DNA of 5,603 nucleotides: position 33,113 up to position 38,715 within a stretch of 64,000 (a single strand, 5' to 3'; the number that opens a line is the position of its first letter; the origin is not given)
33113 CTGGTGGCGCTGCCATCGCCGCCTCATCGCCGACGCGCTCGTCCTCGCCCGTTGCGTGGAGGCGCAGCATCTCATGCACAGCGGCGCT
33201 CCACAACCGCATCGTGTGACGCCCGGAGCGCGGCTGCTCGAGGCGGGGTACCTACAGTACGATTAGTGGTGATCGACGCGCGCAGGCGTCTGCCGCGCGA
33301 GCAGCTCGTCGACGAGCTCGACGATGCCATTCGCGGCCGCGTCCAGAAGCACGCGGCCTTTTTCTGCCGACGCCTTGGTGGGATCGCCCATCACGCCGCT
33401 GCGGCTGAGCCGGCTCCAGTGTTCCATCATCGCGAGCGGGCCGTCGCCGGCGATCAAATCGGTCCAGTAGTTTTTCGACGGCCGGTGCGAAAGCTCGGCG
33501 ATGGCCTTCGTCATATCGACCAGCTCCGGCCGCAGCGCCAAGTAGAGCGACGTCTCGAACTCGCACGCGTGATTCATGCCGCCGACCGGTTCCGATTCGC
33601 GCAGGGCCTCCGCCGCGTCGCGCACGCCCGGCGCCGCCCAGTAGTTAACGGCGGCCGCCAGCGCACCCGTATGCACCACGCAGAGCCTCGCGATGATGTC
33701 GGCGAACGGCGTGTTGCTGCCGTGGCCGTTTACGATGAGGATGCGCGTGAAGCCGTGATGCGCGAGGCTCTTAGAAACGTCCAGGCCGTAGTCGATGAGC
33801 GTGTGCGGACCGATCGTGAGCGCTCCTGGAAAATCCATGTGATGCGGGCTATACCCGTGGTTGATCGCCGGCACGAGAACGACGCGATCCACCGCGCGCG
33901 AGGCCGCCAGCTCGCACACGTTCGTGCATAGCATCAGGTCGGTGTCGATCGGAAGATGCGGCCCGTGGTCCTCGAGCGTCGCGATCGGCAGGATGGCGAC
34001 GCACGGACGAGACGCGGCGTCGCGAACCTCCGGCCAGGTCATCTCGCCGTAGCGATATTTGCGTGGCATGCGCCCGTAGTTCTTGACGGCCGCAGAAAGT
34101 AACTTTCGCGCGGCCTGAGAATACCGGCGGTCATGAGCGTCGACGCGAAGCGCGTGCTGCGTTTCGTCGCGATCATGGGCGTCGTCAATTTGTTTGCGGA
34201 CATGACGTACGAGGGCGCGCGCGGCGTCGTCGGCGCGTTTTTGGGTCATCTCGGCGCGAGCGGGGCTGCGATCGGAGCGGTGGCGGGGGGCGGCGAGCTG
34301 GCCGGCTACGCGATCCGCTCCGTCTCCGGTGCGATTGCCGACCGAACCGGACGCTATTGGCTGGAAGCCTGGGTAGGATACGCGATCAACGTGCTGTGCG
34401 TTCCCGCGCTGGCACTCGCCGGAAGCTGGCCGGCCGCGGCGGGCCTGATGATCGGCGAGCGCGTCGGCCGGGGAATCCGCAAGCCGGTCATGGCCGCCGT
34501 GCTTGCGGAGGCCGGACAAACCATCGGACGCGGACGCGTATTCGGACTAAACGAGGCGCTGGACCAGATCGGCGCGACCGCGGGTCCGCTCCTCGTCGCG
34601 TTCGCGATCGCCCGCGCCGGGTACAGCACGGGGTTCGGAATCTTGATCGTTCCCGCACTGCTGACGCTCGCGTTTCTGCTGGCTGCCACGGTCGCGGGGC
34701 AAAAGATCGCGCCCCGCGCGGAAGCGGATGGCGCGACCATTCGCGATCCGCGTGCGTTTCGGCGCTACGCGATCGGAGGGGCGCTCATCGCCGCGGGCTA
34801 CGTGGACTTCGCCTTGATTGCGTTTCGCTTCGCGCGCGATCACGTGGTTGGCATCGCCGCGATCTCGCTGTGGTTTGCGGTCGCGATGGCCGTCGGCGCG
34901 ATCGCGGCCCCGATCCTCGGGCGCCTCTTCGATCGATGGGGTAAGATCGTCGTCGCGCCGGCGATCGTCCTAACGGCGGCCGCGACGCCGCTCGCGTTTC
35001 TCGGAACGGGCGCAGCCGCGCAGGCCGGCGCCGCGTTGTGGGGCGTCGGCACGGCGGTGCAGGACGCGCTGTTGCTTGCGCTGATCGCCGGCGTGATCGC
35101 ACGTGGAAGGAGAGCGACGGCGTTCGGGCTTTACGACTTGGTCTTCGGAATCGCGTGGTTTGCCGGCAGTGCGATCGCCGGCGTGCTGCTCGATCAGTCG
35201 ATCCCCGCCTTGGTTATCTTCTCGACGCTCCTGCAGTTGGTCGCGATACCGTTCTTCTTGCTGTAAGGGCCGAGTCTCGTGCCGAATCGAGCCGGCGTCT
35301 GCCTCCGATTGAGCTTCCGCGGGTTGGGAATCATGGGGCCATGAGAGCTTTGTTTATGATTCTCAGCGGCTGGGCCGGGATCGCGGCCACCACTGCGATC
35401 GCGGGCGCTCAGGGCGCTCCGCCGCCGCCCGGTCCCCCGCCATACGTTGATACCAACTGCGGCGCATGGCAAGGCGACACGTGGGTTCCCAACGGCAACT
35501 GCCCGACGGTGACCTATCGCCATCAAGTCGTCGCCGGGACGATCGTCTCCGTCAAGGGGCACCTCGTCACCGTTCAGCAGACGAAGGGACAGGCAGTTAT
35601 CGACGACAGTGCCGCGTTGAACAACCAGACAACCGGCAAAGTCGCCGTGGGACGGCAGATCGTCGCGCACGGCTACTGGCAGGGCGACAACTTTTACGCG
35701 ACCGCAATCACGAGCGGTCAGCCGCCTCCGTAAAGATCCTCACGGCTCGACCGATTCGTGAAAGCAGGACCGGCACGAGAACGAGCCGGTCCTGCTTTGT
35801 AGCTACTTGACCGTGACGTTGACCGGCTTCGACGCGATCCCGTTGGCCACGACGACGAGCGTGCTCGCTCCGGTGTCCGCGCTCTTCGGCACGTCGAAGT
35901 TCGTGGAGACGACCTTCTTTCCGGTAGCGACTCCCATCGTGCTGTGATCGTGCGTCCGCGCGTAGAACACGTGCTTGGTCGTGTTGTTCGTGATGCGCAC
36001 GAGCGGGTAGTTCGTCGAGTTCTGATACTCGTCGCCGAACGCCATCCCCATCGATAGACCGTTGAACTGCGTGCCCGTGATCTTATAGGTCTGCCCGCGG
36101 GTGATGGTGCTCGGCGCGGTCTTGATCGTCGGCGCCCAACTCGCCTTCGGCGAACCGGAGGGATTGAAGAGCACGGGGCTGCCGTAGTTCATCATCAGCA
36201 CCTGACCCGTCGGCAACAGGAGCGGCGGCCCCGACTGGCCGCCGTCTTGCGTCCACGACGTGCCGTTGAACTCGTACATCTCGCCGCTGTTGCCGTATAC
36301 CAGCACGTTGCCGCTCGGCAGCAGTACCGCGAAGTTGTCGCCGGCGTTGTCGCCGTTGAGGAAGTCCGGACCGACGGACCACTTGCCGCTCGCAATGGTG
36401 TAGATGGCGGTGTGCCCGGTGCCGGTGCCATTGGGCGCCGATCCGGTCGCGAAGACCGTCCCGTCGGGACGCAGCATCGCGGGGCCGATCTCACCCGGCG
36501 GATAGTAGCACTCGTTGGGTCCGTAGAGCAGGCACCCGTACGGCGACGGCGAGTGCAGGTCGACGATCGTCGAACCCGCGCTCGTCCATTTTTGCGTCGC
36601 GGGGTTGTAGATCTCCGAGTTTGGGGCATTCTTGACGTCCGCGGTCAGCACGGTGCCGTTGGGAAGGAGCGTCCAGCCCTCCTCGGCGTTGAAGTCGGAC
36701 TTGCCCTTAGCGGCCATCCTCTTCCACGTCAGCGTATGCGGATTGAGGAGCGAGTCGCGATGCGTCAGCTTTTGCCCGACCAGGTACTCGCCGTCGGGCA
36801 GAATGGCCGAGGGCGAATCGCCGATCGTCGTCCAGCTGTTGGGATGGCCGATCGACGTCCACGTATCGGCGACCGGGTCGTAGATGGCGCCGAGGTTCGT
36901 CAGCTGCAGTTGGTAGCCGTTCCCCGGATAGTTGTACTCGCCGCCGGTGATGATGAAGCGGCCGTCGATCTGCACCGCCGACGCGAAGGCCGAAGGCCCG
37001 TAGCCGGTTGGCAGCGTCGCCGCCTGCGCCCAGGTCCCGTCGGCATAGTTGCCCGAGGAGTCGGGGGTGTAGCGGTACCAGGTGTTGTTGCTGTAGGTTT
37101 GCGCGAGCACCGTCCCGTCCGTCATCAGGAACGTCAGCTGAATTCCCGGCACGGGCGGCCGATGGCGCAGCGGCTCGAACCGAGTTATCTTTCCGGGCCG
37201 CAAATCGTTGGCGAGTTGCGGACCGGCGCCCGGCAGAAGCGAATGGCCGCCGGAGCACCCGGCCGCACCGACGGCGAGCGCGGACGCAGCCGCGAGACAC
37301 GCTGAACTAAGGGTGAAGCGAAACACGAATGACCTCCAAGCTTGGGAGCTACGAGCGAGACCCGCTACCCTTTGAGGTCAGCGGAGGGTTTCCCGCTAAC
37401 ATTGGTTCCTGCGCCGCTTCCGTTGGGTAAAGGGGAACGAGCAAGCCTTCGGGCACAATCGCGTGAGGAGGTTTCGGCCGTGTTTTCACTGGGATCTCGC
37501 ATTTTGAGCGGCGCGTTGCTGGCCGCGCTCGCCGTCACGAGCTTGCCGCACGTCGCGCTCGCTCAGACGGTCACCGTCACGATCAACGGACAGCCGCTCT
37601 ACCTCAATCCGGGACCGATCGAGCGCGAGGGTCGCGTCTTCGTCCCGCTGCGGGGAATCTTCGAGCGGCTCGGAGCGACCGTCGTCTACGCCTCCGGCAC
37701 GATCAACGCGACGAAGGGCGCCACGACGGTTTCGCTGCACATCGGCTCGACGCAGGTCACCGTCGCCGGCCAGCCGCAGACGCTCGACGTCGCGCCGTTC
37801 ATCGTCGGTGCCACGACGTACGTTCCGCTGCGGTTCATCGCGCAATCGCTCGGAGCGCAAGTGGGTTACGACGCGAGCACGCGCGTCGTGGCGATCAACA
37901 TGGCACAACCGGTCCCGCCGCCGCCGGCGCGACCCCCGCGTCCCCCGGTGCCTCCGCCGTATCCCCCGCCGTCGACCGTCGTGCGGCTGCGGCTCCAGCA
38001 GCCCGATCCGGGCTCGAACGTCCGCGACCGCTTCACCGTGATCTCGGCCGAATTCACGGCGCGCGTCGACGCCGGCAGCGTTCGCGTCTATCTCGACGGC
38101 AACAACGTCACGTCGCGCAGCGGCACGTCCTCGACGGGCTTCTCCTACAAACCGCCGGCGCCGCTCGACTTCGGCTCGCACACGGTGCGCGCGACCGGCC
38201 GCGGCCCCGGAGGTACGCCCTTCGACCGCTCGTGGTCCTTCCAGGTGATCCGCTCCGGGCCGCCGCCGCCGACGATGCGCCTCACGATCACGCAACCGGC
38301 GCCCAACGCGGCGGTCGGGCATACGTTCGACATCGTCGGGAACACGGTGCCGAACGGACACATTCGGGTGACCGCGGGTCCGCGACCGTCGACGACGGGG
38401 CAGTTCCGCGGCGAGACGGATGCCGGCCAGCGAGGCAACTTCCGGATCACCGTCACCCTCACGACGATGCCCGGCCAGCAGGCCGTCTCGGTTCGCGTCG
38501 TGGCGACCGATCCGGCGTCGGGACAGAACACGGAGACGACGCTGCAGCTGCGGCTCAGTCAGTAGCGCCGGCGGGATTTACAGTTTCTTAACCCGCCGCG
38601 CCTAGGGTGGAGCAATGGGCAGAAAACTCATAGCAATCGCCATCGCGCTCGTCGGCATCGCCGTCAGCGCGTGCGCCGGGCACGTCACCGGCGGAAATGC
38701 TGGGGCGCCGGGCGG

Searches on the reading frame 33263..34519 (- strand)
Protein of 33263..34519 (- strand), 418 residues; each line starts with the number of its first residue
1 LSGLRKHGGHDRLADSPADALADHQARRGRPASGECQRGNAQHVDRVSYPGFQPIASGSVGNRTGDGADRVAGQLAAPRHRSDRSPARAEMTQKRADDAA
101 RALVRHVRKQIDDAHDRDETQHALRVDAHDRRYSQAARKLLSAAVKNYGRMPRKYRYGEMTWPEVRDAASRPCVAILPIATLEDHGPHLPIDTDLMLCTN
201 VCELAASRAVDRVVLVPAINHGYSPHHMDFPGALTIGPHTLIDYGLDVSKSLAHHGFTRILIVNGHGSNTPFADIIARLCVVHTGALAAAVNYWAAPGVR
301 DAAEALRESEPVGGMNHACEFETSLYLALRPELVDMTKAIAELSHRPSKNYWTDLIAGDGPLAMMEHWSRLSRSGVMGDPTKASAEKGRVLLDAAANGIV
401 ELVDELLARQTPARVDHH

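Call 72: search_protein_families(library=pfam, proteins=[window:33263-34519:-], max_evalue=0.0001)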
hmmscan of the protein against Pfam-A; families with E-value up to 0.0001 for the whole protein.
window:33263-34519:- (418 aa): 1 family
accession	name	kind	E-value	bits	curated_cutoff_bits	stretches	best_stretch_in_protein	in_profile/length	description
PF02633.19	Creatininase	-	1.4e-67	228.1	31.3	1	159-403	2-238/238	Creatinine amidohydrolase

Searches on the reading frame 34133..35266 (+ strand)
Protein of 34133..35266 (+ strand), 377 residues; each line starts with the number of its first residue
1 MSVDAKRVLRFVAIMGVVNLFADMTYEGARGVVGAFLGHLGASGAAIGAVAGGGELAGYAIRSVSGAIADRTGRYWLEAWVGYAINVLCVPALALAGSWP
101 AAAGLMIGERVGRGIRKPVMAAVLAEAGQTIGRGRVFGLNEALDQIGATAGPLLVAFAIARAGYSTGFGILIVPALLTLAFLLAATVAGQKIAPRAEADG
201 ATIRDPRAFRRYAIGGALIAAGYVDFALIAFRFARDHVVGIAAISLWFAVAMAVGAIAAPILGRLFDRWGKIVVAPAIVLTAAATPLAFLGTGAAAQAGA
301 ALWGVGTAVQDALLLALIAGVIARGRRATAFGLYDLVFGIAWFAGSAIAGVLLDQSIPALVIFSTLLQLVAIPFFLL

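Call 8: search_protein_families(library=pfam, proteins=[window:34133-35266:+], max_evalue=0.001)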
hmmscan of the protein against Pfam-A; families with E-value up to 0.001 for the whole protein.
window:34133-35266:+ (377 aa): 1 family
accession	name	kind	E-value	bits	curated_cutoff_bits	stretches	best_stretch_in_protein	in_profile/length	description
PF07690.21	MFS_1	-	8.2e-21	74.7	33.4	2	18-293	4-289/347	Major Facilitator Superfamily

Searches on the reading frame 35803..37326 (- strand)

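Call 8: search_protein_families(library=pfam, proteins=[window:35803-37326:-], max_evalue=0.001)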
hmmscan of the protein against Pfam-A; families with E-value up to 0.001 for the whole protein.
window:35803-37326:- (507 aa): 3 families
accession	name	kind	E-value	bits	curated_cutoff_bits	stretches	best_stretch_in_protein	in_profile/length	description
PF01344.31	Kelch_1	-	1.1e-05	25.2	20.1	0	113-159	3-42/46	Kelch motif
PF13964.12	Kelch_6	-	2.8e-05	24.4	25.3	0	112-160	2-44/50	Kelch motif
PF24681.1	Kelch_KLHDC2_KLHL20_DRC7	-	0.00042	20.1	50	0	96-210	88-200/221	KLHDC2/KLHL20/DRC7 Kelch-repeats domain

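Call 86: search_protein_families(library=ncbifam, proteins=[window:35803-37326:-], max_evalue=0.01)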
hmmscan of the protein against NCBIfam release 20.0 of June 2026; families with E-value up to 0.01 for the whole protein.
window:35803-37326:- (507 aa): 0 families

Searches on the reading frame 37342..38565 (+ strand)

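Call 8: search_protein_families(library=pfam, proteins=[window:37342-38565:+], max_evalue=0.001)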
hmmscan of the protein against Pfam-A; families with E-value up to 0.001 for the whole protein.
window:37342-38565:+ (407 aa): 5 families
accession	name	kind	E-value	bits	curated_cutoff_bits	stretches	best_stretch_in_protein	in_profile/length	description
PF07833.16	Cu_amine_oxidN1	-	4.6e-30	104.2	24.2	1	80-185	1-108/108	Copper amine oxidase N-terminal domain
PF10648.15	Gmad2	-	0.00047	20.8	25.7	0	315-394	3-85/86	Immunoglobulin-like domain of bacterial spore germination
PF19077.6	Big_13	-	0.00049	21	27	0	222-291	14-88/102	Bacterial Ig-like domain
PF17957.7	Big_7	-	0.00078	20.5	24.1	1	218-284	5-70/70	Bacterial Ig domain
PF04234.18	CopC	-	0.0009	20.6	23.3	0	217-302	5-92/92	CopC domain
